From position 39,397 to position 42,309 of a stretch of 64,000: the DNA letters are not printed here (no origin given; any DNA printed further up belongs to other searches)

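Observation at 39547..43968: Three-gene module: XRE-ImmA/IrrE protease-regulator, a 182-aa unknown, and an 870-aa protein with a FokI-type cleavage domain but no cognate methyltransferase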

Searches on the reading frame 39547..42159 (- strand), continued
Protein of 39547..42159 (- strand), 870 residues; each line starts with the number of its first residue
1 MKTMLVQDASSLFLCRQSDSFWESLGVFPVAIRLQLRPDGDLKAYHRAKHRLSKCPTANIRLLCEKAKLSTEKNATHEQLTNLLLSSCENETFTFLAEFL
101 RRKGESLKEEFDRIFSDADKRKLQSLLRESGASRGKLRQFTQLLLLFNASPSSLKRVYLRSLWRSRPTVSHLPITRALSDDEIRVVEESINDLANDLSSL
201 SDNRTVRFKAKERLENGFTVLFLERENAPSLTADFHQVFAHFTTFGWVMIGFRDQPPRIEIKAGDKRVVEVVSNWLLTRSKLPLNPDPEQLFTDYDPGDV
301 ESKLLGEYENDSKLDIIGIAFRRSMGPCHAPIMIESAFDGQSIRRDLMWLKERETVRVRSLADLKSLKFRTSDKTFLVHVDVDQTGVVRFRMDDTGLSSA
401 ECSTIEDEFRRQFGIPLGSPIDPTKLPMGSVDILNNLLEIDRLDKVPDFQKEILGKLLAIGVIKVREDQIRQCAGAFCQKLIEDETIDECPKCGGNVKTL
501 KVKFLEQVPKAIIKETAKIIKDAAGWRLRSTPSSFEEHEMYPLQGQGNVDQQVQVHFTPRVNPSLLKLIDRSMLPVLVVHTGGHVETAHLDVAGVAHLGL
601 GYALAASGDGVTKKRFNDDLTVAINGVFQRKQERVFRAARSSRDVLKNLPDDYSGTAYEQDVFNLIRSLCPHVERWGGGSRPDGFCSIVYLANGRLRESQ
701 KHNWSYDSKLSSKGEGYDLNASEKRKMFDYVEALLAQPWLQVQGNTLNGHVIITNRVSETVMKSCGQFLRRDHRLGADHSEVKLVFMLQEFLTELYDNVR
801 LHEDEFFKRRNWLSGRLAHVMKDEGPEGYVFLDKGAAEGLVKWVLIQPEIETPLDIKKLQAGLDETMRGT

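Call 27: search_solved_structures(query=A2, max_evalue=10, show_alignments=4)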
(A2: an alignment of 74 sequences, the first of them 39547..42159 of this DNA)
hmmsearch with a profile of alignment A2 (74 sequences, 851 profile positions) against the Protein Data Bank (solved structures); distinct sequences matched with E-value up to 10: 17.
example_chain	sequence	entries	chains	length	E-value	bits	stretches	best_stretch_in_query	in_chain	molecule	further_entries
5gl7_A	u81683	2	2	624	0.0062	18.1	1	418-478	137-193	Methionine--tRNA ligase, cytoplasmic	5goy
2akl_A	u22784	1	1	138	0.038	15.5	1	452-520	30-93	phnA-like protein pa0128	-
4s3o_C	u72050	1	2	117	0.12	13.8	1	444-512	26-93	Polycomb group RING finger protein 5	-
6wi7_A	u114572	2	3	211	0.13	13.8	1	445-511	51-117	E3 ubiquitin-protein ligase RING2, Polycomb complex protein BMI-1 chimera | E3 ubiquitin-protein ligase RING2,Polycomb complex protein BMI-1 chimera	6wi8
9eh1_L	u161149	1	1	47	0.36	12.3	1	448-487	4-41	RNA polymerase II subunit K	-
28jc_L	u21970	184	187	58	0.42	12.1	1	445-487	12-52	DNA-directed RNA polymerases I, II, and III subunit RPABC4 | RNA polymerase II subunit K | DNA-directed RNA polymerase II subunit RPB12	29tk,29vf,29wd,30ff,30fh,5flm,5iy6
9spj_r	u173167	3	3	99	0.48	11.9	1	439-485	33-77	60S ribosomal protein L43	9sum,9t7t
8hil_L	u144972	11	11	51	0.53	11.7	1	446-487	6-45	DNA-directed RNA polymerases II, IV and V subunit 12 | DNA-directed RNA polymerase II, IV and V subunit 12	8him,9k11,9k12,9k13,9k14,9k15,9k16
4qiw_P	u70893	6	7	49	0.99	10.8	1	447-490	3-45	DNA-directed RNA polymerase subunit P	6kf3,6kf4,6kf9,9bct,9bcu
4je3_B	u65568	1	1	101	1.2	10.6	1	293-339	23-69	Central kinetochore subunit CHL4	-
3j0k_L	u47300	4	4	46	1.2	10.6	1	449-487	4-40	DNA-directed RNA polymerases I, II, and III 7.7 kDa polypeptide | DNA-DIRECTED RNA POLYMERASES I, II, AND III SUBUNIT RPABC4, RPB12 | DNA-directed RNA polymeras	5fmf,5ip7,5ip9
7pzy_AQ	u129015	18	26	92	1.3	10.4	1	439-486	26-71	Ribosomal 60S subunit protein L43A | 60S ribosomal protein L43-A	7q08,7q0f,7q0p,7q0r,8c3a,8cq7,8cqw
9fhl_W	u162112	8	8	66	1.7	10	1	449-480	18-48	Small ribosomal subunit protein eS27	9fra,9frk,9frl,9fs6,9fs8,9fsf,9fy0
9tjv_A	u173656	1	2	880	1.7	10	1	429-508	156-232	Leucine--tRNA ligase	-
7nd1_A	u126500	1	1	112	2.1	9.8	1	445-494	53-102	E3 ubiquitin-protein ligase RING2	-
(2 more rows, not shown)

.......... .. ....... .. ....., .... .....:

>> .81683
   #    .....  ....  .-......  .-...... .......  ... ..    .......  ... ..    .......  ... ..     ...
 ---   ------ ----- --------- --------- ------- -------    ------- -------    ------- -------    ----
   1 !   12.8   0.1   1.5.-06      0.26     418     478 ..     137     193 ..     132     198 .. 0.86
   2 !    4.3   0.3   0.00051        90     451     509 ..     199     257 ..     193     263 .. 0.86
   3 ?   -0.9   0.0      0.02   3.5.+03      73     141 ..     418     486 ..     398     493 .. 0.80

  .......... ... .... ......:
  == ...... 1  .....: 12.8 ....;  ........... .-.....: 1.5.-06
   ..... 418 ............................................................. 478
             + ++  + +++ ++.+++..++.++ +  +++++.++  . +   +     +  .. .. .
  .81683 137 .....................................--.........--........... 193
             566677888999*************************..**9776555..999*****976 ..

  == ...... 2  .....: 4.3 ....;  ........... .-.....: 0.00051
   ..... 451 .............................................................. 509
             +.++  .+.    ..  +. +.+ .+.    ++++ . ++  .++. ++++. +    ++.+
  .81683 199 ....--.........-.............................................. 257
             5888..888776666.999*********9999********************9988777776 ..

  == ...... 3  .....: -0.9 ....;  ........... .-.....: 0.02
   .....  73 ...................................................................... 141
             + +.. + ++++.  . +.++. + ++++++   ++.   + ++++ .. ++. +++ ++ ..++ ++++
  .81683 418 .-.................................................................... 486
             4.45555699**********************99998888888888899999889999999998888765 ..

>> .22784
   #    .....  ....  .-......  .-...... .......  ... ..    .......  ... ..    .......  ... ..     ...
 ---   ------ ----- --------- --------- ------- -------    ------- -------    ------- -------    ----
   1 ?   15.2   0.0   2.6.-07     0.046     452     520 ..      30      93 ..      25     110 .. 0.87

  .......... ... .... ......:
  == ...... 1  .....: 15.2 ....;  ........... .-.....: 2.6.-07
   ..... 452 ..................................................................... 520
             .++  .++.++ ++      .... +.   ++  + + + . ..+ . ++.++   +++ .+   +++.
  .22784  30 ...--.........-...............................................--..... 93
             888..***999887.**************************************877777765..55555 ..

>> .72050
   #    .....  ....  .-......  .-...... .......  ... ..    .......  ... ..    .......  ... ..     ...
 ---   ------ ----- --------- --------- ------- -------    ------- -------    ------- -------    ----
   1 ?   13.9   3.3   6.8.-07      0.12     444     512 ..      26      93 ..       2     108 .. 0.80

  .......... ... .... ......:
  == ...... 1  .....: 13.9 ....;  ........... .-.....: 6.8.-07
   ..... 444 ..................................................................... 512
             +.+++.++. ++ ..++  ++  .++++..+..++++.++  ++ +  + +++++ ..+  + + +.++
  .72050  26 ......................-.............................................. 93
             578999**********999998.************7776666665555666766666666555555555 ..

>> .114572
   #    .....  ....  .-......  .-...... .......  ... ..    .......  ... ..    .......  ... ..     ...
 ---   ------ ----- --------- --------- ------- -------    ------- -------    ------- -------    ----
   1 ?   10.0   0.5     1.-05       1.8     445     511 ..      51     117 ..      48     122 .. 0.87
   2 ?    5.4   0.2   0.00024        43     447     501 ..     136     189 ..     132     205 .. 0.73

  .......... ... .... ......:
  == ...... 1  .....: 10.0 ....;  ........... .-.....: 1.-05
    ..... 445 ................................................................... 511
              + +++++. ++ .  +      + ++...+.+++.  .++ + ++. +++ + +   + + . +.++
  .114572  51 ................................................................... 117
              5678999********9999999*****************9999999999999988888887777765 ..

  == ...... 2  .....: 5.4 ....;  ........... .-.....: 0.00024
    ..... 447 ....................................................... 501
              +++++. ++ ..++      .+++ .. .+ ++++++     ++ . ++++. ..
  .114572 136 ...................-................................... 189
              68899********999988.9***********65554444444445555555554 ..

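Call 29: find_homologous_proteins(query=A2, max_evalue=0.00001)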
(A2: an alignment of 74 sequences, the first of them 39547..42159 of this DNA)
Query A2 (74 sequences) (870 aa, profile of the alignment): 2 proteins with E <= 0.00001 among 8000 candidates.
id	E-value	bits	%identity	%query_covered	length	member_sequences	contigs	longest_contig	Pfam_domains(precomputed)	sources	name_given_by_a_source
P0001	9.7e-237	807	100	100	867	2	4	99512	-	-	-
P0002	9.2e-210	717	30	96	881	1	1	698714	PF09254.19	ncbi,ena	-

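Call 35: find_related_loci(query=A4, collection=genome_contigs, flank=8000)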
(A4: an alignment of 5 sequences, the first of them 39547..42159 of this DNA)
Query A4 (870 aa) in genome_contigs; peptide patterns used: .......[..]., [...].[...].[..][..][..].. (x = any residue, [..] = any of these).
37 stretches matched a pattern; 7 encode a relative of the query (tblastn E <= 1e-3); 7 distinct loci.
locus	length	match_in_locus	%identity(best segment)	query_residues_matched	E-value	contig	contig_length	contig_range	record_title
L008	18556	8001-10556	44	19-869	0e+0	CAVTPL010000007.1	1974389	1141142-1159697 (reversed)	MAG: Pirellulales bacterium isolate MFD00905.bin.3.507 genome assembly, contig: contig_3851, whole genome shotgun sequen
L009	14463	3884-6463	38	9-867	0e+0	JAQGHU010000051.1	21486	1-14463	MAG: Schlesneria sp. isolate RYN_441 scaffold_337302, whole genome shotgun sequence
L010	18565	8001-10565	32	13-867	8e-142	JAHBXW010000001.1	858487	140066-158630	MAG: Planctomyces sp. isolate ACE_PLA29 PLA29_1, whole genome shotgun sequence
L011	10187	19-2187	33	137-868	7e-128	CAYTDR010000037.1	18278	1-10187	MAG TPA_asm: uncultured Candidatus Obscuribacterales bacterium isolate SRP302895_co1_402 genome assembly, contig: NODE_5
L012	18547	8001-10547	37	19-869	0e+0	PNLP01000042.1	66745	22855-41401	MAG: Planctomycetaceae bacterium isolate DS2.012 DS2_1000204_66745, whole genome shotgun sequence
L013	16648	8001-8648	49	656-870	2e-56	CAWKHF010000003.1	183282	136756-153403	MAG: uncultured Planctomycetota bacterium isolate MFD09603.bin.2.73 genome assembly, contig: contig_15777, whole genome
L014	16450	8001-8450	53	718-867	7e-42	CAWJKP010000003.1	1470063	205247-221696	MAG: Pirellulales bacterium isolate MFD05580.bin.2.29 genome assembly, contig: contig_17, whole genome shotgun sequence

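Call 42: search_protein_families(library=pfam, proteins=[L008:6456-7874:+, L008:3433-5817:+, L008:10760-11764:-, L009:2516-3826:+, L009:1406-2515:-, L009:6634-7509:-, L010:6758-7927:+, L011:2336-4903:-, L012:10730-12856:-, L001:7898-9034:-], max_evalue=0.001)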
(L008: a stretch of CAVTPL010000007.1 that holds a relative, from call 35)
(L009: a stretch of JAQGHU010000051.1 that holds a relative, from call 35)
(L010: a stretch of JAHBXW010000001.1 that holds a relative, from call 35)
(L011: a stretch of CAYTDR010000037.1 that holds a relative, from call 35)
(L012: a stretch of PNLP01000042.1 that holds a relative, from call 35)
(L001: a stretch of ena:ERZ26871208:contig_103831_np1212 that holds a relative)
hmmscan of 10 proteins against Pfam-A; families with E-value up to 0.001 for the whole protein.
L008:6456-7874:+ (472 aa): 3 families
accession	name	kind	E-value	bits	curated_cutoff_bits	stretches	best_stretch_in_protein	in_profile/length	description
PF13337.12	BrxL_ATPase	-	1.9e-111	372.3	25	1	1-263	54-313/313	Lon-like protease BrxL-like, ATPase domain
PF05362.19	Lon_C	-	1.3e-06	28.6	21.1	1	307-470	39-203/205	Lon protease (S16) C-terminal proteolytic domain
PF13541.12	ChlI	-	0.0008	19.7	27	0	360-437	42-119/121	Subunit ChlI of Mg-chelatase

L008:3433-5817:+ (794 aa): 0 families

L008:10760-11764:- (334 aa): 0 families

L009:2516-3826:+ (436 aa): 1 family
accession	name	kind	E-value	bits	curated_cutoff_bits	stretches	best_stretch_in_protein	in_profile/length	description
PF09994.14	T6SS_Tle1-like_cat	-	4.3e-80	269.6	27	1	70-326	1-287/287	T6SS, Phospholipase effector Tle1-like, catalytic domain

L009:1406-2515:- (369 aa): 1 family
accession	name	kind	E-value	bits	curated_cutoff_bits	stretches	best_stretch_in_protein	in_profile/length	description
PF03372.29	Exo_endo_phos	-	1.1e-06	29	24.5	1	50-228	1-157/225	Endonuclease/Exonuclease/phosphatase family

L009:6634-7509:- (291 aa): 0 families

L010:6758-7927:+ (389 aa): 3 families
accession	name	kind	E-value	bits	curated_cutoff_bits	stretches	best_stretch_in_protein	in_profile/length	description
PF06114.19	Peptidase_M78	-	3.4e-14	53.1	22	1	200-303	8-121/123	IrrE N-terminal-like domain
PF13560.12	HTH_31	-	7.5e-08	33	27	1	46-99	5-59/64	Helix-turn-helix domain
PF01381.28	HTH_3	-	3.9e-06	27.2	23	1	48-97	2-51/55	Helix-turn-helix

L011:2336-4903:- (855 aa): 3 families
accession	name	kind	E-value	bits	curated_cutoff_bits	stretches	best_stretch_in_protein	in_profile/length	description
PF00270.35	DEAD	-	4.3e-16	59.5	26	1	149-300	2-154/167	DEAD/DEAH box helicase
PF00271.37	Helicase_C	-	0.00061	20.5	23.5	0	445-519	40-109/110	Helicase conserved C-terminal domain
PF04851.21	ResIII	-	0.00099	19.5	22.5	0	159-221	21-83/164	Type III restriction enzyme, res subunit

L012:10730-12856:- (708 aa): 4 families
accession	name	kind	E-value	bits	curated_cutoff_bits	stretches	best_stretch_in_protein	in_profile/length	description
PF00176.29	SNF2-rel_dom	-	7.3e-17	61.8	24.9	1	66-250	17-211/290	SNF2-related domain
PF04851.21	ResIII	-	1e-09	39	22.5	1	56-206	18-163/164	Type III restriction enzyme, res subunit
PF00270.35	DEAD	-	1.8e-09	38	26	1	67-206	15-161/167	DEAD/DEAH box helicase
PF00271.37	Helicase_C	-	3.4e-07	30.9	23.5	1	563-622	52-109/110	Helicase conserved C-terminal domain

L001:7898-9034:- (378 aa): 0 families

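Call 55: predict_structure(alignment_id=A2)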
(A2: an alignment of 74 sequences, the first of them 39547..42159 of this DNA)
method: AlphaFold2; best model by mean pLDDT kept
length: 870 residues; sequences in the alignment: 74
mean_pLDDT: 92.5   pTM: 0.85
mean pLDDT of the five models: 92.5, 92.3, 92.0, 90.6, 90.6
residues with pLDDT >= 90: 722; 70-90: 129; 50-70: 8; < 50: 11
segments of 3 or more residues with pLDDT < 50: 1-9
pLDDT, mean of each block of 10 residues (from residue 1): 42 89 94 83 86 94 94 94 90 93 94 95 94 88 96 96 94 89 93 95 95 92 95 93 94 92 91 87 62 96 97 97 86 95 97 94 97 96 94 94 95 95 95 96 94 97 96 88 91 93 96 98 96 94 88 95 93 96 87 94 95 94 95 95 96 95 97 88 95 86 97 94 95 93 92 97 95 86 97 98 95 96 95 98 95 85 84
secondary structure, 60 per line:
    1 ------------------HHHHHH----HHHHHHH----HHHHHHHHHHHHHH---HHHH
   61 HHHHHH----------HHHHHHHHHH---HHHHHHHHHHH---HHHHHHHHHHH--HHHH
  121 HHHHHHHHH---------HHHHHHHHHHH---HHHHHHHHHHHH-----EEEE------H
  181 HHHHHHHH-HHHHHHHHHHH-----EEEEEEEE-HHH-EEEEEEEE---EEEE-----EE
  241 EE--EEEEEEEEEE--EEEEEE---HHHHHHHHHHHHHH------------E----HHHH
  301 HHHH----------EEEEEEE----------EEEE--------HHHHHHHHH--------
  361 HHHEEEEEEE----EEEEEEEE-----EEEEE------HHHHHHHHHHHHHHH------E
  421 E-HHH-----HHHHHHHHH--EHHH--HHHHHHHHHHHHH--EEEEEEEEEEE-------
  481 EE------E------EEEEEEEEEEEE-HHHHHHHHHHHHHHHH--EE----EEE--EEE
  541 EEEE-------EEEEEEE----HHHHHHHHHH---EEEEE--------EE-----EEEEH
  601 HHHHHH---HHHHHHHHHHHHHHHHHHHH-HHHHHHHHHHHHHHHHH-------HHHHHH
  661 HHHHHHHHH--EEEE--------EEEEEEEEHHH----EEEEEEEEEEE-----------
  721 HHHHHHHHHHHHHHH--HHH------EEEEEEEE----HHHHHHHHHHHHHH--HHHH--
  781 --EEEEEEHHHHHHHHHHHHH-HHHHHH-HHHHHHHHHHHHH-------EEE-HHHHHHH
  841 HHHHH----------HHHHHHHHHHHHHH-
elements in order (helices of 4 or more, strands of 3 or more residues): H19-24 H29-35 H40-53 H57-66 H77-86 H90-100 H104-114 H117-129 H139-149 H153-164 E170-173 H180-188 H190-200 E206-213 E219-226 E230-233 E239-242 E245-254 E257-262 H266-279 H297-304 E315-321 E332-335 H344-352 E364-370 E375-382 E388-392 H399-413 H431-439 H448-460 E463-473 E496-507 H509-524 E533-535 E538-544 E552-558 H563-572 E576-580 E596-599 H600-606 H610-629 H631-647 H655-669 E672-675 E684-691 E699-709 H721-735 E747-754 H759-772 H775-778 E783-788 H789-801 H803-808 H810-822 E830-832 H834-845 H856-869

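Call 57: fold_search(model_id=the predicted structure, library=pdb)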
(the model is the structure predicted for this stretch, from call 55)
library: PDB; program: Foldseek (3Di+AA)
matches with E <= 10: 558; with E <= 0.001: 3
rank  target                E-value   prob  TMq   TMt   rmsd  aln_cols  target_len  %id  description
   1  2owl_A                3.8e-04  1.00  0.17  0.42  11.2       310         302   12  Crystal structure of E. coli RdgC (released 2007-03-20)
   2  2fok_B                7.5e-04  0.99  0.14  0.21  19.6       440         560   11  STRUCTURE OF RESTRICTION ENDONUCLEASE FOKI (released 1998-06-17)
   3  2owl_B                9.6e-04  1.00  0.17  0.41   8.7       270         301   10  Crystal structure of E. coli RdgC (released 2007-03-20)
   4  2owy_A                2.0e-03  1.00  0.19  0.47   7.3       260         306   10  The recombination-associated protein RdgC adopts a novel toroidal architecture for DNA binding (released 2007-11-20)
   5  2fok_A                2.7e-03  0.99  0.15  0.23  17.9       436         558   12  STRUCTURE OF RESTRICTION ENDONUCLEASE FOKI (released 1998-06-17)
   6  5liz                  4.0e-03  1.00  0.18  0.26   7.2       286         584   10  The structure of Nt.BspD6I nicking endonuclease with all cysteines mutated by serine residues at 0.19 nm resolution . (released 2017-08-02)
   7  6qnz_B                9.9e-03  1.00  0.18  0.25   7.2       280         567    8  Crystal structure of the site-specific DNA nickase N.BspD6I E418A Mutant (released 2020-03-04)
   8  5lhc_A                1.1e-02  1.00  0.18  0.26   7.1       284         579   10  The structure of D456A mutant of Nt.BspD6I nicking endonuclease at 0.24 nm resolution . (released 2017-08-16)
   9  6qnz_A                1.2e-02  1.00  0.18  0.26   7.8       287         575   10  Crystal structure of the site-specific DNA nickase N.BspD6I E418A Mutant (released 2020-03-04)
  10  9nhb_A                1.8e-02  0.15  0.09  0.11  30.1       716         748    9  Cryo-EM structure of SIWI-piRNA-target(25-nt)-GTSF1 complex (released 2025-09-17)
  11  5lhc_B                2.4e-02  1.00  0.18  0.26   7.3       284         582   10  The structure of D456A mutant of Nt.BspD6I nicking endonuclease at 0.24 nm resolution . (released 2017-08-16)
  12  5liq_A                2.9e-02  1.00  0.18  0.26   6.5       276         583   11  The structure of C160S,C508S,C578S mutant of Nt.BspD6I nicking endonuclease at 0.185 nm resolution . (released 2017-08-02)
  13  2ewf                  2.9e-02  1.00  0.18  0.26   7.6       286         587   11  Crystal structure of the site-specific DNA nickase N.BspD6I (released 2006-11-21)
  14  8ow1_NN               2.9e-02  0.47  0.12  0.22  14.7       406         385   11  Cryo-EM structure of the yeast Inner kinetochore bound to a CENP-A nucleosome. (released 2023-08-09)
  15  8ovw_N                3.6e-02  0.57  0.13  0.23  14.0       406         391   11  Cryo-EM structure of CBF1-CCAN bound topologically to centromeric DNA (released 2023-08-09)
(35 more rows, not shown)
